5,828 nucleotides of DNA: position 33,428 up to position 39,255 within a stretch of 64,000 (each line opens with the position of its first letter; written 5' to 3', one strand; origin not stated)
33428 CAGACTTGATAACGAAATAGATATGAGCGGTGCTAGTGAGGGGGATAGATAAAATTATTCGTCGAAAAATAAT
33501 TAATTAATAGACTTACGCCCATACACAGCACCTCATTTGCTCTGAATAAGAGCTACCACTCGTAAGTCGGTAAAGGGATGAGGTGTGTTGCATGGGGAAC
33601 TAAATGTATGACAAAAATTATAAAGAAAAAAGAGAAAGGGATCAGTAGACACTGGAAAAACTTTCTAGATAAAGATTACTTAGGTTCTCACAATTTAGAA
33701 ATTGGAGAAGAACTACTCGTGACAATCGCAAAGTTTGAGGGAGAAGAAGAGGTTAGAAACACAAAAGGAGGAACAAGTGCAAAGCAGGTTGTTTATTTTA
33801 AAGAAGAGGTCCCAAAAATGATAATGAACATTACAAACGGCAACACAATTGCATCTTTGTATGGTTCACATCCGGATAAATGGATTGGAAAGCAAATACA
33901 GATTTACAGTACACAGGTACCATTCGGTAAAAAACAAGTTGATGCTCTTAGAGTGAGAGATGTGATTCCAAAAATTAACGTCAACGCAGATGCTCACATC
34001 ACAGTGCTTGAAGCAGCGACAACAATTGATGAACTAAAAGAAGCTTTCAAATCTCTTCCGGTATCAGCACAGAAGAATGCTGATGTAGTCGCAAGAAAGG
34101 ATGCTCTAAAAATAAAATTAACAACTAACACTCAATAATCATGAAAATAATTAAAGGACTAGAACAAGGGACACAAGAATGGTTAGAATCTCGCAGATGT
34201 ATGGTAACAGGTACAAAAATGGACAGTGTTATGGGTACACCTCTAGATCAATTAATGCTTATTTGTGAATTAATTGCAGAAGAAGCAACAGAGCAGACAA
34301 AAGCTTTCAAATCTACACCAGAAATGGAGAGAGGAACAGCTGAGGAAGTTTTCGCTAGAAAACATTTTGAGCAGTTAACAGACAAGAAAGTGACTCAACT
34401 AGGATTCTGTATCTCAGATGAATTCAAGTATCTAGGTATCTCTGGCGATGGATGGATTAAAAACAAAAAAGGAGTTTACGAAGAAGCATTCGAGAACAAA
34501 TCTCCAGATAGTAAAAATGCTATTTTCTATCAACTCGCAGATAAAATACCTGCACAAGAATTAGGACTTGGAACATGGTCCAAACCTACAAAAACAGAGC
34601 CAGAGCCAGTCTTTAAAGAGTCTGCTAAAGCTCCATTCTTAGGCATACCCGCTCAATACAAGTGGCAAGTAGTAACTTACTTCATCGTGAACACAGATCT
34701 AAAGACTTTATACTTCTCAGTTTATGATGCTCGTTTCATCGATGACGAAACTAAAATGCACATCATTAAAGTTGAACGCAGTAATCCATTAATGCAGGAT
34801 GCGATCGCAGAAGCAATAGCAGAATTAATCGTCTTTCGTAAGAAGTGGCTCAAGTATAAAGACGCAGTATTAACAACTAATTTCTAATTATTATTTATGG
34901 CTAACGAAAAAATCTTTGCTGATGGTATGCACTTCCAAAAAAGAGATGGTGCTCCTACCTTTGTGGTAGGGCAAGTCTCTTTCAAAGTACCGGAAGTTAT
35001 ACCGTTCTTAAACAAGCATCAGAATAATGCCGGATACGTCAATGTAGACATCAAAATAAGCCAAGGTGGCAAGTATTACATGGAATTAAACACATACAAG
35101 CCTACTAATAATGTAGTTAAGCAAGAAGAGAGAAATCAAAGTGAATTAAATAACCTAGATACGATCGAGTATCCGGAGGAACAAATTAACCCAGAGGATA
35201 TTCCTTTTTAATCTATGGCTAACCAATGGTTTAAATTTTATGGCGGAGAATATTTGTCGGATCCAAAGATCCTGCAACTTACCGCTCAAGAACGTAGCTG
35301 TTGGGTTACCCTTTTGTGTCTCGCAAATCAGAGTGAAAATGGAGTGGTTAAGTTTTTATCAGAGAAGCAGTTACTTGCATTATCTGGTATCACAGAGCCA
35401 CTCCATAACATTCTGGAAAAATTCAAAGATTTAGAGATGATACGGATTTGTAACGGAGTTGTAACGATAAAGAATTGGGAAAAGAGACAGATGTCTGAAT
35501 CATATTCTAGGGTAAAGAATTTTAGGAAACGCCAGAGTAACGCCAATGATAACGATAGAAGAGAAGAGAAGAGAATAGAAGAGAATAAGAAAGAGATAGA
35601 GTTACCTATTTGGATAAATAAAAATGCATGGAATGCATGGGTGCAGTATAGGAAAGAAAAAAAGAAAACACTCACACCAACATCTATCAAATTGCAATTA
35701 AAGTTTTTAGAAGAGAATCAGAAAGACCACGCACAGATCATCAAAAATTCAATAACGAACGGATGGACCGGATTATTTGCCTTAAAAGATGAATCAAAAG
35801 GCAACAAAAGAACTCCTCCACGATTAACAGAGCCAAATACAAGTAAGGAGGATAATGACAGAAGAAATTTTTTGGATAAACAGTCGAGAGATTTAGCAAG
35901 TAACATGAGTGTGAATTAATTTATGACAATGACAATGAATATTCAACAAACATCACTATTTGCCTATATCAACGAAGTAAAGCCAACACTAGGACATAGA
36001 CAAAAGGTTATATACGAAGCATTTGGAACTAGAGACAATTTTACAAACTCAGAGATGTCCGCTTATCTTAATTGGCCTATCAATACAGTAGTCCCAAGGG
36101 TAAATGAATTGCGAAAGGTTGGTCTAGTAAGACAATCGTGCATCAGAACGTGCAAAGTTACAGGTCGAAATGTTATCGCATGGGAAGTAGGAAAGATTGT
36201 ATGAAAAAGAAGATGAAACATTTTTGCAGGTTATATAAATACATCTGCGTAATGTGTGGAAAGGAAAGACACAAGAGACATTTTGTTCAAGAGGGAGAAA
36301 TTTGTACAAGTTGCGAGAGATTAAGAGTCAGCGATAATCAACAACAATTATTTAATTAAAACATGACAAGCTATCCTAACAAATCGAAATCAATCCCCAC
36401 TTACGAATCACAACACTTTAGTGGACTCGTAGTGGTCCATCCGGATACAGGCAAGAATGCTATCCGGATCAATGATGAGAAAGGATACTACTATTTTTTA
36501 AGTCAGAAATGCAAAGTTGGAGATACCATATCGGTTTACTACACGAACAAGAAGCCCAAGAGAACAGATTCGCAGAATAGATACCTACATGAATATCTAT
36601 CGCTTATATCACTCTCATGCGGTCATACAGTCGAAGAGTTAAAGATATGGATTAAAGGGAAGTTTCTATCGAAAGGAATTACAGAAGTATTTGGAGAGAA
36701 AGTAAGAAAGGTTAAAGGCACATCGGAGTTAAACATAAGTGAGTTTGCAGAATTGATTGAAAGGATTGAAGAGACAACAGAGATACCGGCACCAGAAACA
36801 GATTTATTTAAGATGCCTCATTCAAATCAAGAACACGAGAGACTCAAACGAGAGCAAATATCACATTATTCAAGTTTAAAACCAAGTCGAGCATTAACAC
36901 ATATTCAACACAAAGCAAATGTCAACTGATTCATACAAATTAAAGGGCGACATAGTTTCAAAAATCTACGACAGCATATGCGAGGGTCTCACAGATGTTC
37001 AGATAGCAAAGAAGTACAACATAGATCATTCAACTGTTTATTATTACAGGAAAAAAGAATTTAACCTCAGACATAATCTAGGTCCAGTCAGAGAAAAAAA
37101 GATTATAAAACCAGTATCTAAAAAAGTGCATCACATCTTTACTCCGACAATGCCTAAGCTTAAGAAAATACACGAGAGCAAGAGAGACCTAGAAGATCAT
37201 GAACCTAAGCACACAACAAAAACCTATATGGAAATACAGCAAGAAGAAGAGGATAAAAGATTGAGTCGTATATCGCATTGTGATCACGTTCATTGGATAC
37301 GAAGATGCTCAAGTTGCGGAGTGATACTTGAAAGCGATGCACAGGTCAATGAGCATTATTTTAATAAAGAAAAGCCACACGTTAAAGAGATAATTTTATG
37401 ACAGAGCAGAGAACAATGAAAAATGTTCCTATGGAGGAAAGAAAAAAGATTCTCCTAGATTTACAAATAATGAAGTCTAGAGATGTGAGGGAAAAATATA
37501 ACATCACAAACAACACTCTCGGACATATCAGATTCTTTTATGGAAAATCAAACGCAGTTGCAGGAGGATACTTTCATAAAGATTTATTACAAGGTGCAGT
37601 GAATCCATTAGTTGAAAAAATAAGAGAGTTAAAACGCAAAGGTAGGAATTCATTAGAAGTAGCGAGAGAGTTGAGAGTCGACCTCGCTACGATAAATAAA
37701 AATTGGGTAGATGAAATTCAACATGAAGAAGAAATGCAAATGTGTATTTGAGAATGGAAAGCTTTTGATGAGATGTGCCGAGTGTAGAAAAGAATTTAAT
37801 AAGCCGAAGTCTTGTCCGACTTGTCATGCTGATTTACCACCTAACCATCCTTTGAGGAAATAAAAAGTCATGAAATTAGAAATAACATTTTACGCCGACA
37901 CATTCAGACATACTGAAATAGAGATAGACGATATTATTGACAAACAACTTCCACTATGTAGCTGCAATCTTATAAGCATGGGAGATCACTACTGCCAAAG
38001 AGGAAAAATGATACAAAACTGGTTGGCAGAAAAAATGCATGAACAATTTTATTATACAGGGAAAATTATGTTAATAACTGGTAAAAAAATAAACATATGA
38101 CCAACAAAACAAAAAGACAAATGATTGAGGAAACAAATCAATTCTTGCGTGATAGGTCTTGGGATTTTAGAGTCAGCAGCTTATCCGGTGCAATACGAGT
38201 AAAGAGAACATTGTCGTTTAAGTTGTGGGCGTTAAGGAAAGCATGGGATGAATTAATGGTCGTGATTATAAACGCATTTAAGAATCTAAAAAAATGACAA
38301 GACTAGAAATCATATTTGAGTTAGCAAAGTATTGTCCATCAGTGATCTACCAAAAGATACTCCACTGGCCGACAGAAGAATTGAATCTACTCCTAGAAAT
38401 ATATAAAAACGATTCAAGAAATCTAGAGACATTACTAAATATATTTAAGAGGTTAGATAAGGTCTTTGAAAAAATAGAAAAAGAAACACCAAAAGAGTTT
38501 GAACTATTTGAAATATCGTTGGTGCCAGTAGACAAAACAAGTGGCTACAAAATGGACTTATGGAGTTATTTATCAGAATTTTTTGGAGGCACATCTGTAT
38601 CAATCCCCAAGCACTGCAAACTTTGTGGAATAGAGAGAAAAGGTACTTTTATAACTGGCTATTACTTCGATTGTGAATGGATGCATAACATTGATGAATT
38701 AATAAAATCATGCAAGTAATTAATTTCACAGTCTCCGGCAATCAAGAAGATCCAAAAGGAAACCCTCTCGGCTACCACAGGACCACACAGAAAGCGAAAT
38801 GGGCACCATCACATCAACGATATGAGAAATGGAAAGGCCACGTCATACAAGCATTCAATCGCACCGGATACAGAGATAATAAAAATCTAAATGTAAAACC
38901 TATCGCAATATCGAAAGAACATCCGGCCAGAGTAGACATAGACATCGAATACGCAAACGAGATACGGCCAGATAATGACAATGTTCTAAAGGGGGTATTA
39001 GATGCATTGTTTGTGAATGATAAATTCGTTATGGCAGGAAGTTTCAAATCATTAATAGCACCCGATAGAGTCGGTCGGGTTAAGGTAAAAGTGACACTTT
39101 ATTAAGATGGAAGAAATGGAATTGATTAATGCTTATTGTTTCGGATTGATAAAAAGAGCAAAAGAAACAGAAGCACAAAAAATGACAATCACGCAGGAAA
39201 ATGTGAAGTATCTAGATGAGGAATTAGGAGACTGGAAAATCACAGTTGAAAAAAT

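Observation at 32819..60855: Prophage inserted in the 3' end of the GAPDH gene, with the phage supplying a replacement C-terminus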

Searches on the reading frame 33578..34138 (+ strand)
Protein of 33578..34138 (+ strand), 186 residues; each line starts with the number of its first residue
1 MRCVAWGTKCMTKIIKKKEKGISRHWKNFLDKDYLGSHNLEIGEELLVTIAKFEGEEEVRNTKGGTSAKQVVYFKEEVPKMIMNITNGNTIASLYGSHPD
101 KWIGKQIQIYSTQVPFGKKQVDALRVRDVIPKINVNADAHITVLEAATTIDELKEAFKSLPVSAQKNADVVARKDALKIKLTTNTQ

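Call 6: search_protein_families(library=pfam, proteins=[window:33578-34138:+])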
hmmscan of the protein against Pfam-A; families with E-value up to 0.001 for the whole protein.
window:33578-34138:+ (186 aa): 0 families

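Call 9: search_protein_families(library=phrogs, proteins=[window:33578-34138:+])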
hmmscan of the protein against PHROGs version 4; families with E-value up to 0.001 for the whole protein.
window:33578-34138:+ (186 aa): 1 family
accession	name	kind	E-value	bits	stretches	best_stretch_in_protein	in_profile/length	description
phrog_21613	-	unknown function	3.9e-21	76.5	1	23-158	5-138/166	-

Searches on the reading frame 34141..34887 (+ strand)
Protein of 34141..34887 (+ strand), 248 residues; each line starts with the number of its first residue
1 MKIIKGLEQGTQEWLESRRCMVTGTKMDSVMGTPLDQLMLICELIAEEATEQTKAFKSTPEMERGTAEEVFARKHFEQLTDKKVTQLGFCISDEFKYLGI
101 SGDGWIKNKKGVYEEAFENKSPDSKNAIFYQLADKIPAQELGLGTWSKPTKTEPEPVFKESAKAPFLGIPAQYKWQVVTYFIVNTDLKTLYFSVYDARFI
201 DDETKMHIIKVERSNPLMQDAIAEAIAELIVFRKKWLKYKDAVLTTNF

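Call 9: search_protein_families(library=phrogs, proteins=[window:34141-34887:+])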
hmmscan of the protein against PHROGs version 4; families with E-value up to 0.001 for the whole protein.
window:34141-34887:+ (248 aa): 2 families
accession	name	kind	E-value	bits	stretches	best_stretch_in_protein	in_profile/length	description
phrog_149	-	DNA, RNA and nucleotide metabolism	4.8e-18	65.9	1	4-221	594-782/1242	exonuclease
phrog_434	-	DNA, RNA and nucleotide metabolism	8.2e-14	52.6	1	2-126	48-169/372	RecE-like recombination exonuclease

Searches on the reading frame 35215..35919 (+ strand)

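Call 9: search_protein_families(library=phrogs, proteins=[window:35215-35919:+])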
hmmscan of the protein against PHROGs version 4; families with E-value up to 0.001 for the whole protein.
window:35215-35919:+ (234 aa): 5 families
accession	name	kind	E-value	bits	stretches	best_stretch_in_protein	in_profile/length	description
phrog_678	-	DNA, RNA and nucleotide metabolism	3.3e-18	67.4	1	98-224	195-316/346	replication initiation O-like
phrog_18589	-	unknown function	2.4e-14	54.6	1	109-214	17-125/156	-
phrog_6451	-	DNA, RNA and nucleotide metabolism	6.4e-09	36.9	1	89-202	134-249/272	primosomal protein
phrog_4880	-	DNA, RNA and nucleotide metabolism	1.1e-06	29.4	1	66-154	78-147/304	replisome organizer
phrog_3926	-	DNA, RNA and nucleotide metabolism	1.2e-06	29.4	1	2-129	3-125/312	replication initiation protein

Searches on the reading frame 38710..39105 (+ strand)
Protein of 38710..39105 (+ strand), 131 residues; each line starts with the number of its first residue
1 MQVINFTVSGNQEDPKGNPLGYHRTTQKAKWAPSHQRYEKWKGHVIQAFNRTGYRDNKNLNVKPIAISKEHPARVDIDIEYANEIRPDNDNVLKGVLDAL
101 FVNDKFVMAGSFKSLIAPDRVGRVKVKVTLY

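Call 9: search_protein_families(library=phrogs, proteins=[window:38710-39105:+])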
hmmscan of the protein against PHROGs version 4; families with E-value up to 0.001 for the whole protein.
window:38710-39105:+ (131 aa): 3 families
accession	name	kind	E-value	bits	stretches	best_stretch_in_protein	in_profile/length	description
phrog_6537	-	DNA, RNA and nucleotide metabolism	2.2e-15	58.3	1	14-116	9-106/126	RusA-like Holliday junction resolvase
phrog_34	-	DNA, RNA and nucleotide metabolism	0.00016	22.4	1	23-100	91-157/259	RusA-like Holliday junction resolvase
phrog_140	-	DNA, RNA and nucleotide metabolism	0.00027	21.7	1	83-128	118-165/219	RusA-like Holliday junction resolvase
